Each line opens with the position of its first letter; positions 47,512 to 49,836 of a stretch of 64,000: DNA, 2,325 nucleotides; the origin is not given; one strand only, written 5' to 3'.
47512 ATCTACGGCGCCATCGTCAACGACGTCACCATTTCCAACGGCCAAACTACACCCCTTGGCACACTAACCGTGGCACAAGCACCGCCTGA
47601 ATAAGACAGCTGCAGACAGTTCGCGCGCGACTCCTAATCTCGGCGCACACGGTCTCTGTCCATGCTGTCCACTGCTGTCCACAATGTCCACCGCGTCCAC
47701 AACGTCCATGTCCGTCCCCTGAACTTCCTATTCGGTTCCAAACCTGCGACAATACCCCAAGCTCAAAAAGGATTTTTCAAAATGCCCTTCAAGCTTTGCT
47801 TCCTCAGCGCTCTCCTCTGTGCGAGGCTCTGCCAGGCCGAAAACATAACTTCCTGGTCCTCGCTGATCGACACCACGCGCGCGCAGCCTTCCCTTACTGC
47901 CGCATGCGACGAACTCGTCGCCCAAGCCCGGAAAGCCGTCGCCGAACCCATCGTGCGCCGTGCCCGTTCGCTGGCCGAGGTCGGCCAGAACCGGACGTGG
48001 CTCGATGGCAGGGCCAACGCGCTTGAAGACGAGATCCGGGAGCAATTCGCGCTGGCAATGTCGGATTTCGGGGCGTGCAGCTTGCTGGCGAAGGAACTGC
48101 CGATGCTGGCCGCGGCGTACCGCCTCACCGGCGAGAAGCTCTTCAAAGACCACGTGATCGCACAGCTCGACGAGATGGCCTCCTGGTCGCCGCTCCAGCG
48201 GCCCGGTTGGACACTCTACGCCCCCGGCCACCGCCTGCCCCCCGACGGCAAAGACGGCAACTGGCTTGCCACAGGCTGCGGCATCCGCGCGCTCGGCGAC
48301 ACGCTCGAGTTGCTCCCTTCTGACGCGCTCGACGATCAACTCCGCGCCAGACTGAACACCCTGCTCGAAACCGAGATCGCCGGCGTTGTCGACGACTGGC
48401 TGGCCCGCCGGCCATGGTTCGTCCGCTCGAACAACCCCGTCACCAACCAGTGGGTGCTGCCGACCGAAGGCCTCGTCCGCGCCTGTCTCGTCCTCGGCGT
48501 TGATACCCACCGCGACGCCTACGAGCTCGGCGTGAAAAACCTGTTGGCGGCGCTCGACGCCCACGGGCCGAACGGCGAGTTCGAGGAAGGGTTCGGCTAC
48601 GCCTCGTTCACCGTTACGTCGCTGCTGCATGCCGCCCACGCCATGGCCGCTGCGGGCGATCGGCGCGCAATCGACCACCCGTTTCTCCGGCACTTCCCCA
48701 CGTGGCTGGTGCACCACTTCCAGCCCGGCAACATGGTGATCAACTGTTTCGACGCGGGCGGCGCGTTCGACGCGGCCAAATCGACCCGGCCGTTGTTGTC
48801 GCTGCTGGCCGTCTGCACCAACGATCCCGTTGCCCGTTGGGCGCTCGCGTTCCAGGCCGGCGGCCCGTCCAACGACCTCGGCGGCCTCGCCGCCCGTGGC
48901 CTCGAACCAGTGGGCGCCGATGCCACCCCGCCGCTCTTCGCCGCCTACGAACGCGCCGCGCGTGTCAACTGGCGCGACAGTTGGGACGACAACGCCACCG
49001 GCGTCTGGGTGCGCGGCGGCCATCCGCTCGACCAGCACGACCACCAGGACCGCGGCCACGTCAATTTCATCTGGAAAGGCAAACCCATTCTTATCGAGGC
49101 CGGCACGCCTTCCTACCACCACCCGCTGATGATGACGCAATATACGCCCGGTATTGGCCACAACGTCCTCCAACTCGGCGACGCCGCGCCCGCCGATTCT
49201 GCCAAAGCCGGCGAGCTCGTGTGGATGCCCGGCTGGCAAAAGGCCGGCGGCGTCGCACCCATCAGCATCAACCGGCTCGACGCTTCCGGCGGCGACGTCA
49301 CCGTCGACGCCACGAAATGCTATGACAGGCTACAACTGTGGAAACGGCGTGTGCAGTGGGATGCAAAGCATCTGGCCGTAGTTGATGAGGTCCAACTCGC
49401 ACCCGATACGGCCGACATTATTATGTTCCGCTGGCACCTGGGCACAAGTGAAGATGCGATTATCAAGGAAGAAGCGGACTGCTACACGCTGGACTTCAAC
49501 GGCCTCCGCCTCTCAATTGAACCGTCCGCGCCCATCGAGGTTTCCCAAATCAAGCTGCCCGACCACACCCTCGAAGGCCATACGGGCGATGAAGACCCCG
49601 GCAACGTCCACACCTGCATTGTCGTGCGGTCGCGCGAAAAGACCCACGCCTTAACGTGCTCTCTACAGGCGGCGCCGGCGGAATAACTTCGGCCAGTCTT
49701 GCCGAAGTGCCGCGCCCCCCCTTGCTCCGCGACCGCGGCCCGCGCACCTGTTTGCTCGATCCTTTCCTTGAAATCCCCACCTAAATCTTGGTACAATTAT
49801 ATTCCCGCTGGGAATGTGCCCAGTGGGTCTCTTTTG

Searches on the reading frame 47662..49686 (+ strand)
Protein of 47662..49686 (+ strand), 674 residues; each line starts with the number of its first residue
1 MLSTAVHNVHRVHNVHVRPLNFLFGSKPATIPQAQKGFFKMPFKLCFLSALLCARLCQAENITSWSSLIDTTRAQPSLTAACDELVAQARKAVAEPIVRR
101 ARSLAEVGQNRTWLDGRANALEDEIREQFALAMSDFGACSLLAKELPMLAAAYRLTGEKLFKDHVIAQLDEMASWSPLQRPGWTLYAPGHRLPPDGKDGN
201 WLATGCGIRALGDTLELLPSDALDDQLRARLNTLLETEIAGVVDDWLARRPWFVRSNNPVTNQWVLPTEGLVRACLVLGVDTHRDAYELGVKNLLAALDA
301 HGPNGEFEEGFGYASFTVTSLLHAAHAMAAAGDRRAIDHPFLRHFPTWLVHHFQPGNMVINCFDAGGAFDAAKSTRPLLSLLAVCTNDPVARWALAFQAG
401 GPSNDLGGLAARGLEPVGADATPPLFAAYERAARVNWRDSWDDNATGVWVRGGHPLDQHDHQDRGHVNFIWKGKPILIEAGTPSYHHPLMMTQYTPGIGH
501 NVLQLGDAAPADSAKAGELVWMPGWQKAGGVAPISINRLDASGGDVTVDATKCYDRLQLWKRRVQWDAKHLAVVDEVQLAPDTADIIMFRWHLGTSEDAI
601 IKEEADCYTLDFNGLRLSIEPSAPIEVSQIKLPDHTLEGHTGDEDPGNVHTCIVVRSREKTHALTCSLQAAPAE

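Call 84: search_protein_families(library=pfam, proteins=[window:47662-49686:+], max_evalue=0.00001)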
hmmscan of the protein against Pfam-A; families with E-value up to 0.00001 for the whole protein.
window:47662-49686:+ (674 aa): 1 family
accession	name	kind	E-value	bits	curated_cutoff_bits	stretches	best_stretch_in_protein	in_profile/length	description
PF07940.18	Hepar_II_III_C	-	3.4e-12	46.8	24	1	446-602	22-174/237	Heparinase II/III-like, C-terminal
